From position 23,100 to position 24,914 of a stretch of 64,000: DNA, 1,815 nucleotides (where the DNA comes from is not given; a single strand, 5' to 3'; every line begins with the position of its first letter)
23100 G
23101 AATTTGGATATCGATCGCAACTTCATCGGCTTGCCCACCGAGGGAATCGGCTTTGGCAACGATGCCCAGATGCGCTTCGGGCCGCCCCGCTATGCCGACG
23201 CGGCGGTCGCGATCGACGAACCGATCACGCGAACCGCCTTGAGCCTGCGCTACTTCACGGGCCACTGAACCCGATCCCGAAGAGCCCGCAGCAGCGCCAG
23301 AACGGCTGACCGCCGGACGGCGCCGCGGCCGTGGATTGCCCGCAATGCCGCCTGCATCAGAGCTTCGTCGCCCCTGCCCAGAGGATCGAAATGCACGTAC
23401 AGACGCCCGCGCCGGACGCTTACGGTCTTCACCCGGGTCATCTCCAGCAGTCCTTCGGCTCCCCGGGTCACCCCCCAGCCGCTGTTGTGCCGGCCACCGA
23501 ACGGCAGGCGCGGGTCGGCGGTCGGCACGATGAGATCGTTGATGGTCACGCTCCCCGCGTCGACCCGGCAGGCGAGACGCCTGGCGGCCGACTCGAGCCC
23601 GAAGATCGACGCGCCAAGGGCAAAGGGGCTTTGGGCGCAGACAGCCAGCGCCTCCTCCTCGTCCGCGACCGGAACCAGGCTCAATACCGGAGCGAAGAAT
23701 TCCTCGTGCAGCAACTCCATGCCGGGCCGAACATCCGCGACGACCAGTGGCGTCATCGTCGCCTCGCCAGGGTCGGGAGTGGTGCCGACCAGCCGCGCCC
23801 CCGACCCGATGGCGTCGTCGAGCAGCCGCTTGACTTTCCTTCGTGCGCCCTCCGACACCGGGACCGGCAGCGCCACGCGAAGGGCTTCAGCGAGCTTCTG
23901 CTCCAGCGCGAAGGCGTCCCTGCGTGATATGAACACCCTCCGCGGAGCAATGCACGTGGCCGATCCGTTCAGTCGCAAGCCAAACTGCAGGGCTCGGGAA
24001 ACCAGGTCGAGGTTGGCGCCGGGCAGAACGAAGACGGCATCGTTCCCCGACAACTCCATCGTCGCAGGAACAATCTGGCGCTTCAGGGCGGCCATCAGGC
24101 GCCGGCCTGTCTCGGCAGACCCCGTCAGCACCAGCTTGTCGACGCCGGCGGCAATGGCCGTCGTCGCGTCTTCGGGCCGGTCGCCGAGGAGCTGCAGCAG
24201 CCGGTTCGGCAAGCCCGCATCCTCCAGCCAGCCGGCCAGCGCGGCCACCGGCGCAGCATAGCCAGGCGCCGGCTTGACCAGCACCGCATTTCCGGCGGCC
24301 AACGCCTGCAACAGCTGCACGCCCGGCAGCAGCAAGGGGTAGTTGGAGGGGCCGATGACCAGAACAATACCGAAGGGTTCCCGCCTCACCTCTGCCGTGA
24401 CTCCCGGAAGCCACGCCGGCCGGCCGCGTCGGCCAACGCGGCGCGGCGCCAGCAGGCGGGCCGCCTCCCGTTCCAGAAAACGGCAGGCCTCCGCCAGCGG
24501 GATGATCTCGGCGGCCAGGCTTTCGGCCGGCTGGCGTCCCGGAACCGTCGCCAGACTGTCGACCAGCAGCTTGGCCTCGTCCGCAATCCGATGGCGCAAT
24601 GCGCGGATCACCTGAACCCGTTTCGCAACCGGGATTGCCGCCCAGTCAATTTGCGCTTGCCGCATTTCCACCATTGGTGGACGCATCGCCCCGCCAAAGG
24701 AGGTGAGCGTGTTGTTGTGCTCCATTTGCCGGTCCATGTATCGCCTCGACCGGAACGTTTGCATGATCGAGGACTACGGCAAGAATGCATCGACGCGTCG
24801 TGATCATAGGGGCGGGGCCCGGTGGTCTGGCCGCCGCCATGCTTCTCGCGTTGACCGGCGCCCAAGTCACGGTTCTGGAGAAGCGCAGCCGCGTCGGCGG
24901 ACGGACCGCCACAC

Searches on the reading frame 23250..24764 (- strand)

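Call 80: search_protein_families(library=ncbifam, proteins=[window:23250-24764:-], max_evalue=1e-15)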
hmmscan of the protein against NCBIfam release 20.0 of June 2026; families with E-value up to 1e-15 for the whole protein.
window:23250-24764:- (504 aa): 34 families (the best 25 are shown)
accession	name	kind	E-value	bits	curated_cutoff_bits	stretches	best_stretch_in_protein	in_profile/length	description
NF006916.0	PRK09407.1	equivalog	6.1e-70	236.3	521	1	32-453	63-495/526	succinic semialdehyde dehydrogenase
NF010000.0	PRK13473.1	subfamily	2.1e-48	165.1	615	1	35-451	49-473/475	aminobutyraldehyde dehydrogenase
NF006915.0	PRK09406.1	equivalog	2.6e-43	148.6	730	1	39-449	37-455/457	NADP-dependent succinic semialdehyde dehydrogenase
TIGR01804.1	BADH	equivalog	8.7e-43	146.5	668.6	1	33-446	43-467/467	betaine-aldehyde dehydrogenase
NF045736.1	PaDhStyDRhodo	equivalog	1.3e-42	145.9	800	1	38-450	54-477/479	phenylacetaldehyde dehydrogenase StyD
NF009725.0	PRK13252.1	equivalog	1.4e-42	145.7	593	1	35-455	54-484/488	betaine-aldehyde dehydrogenase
NF045701.1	BenzalDHMdlD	equivalog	5e-42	144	550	1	49-450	31-434/436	NAD(P)-dependent benzaldehyde dehydrogenase MdlD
NF040869.1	G3PDH_Arch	equivalog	2e-39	135.6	780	1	124-448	152-489/502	NADP-dependent glyceraldehyde-3-phosphate dehydrogenase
NF045735.1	PaDhStyDPseudo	equivalog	6.7e-39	133.9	850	1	123-449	139-480/483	phenylacetaldehyde dehydrogenase StyD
NF042989.1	AldDh_AldH_Clos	equivalog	1.3e-37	129.6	800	1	79-448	76-455/458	aldehyde dehydrogenase AldH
TIGR03216.1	OH_muco_semi_DH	equivalog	2.8e-36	125.1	693.25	1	39-451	51-480/481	2-hydroxymuconic semialdehyde dehydrogenase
NF052305.1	DioxValDhHalo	equivalog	8.9e-35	120.5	750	1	36-448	54-479/483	2,5-dioxovalerate dehydrogenase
TIGR01780.1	SSADH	subfamily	1.3e-34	119.9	646.35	1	39-446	33-448/448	succinate-semialdehyde dehydrogenase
NF007352.0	PRK09847.1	equivalog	1.8e-34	119.1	850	1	123-449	150-490/495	aldehyde dehydrogenase PuuC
TIGR04284.1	aldehy_Rv0768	hypoth_equivalog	3.6e-34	118.6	775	1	48-449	61-477/480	aldehyde dehydrogenase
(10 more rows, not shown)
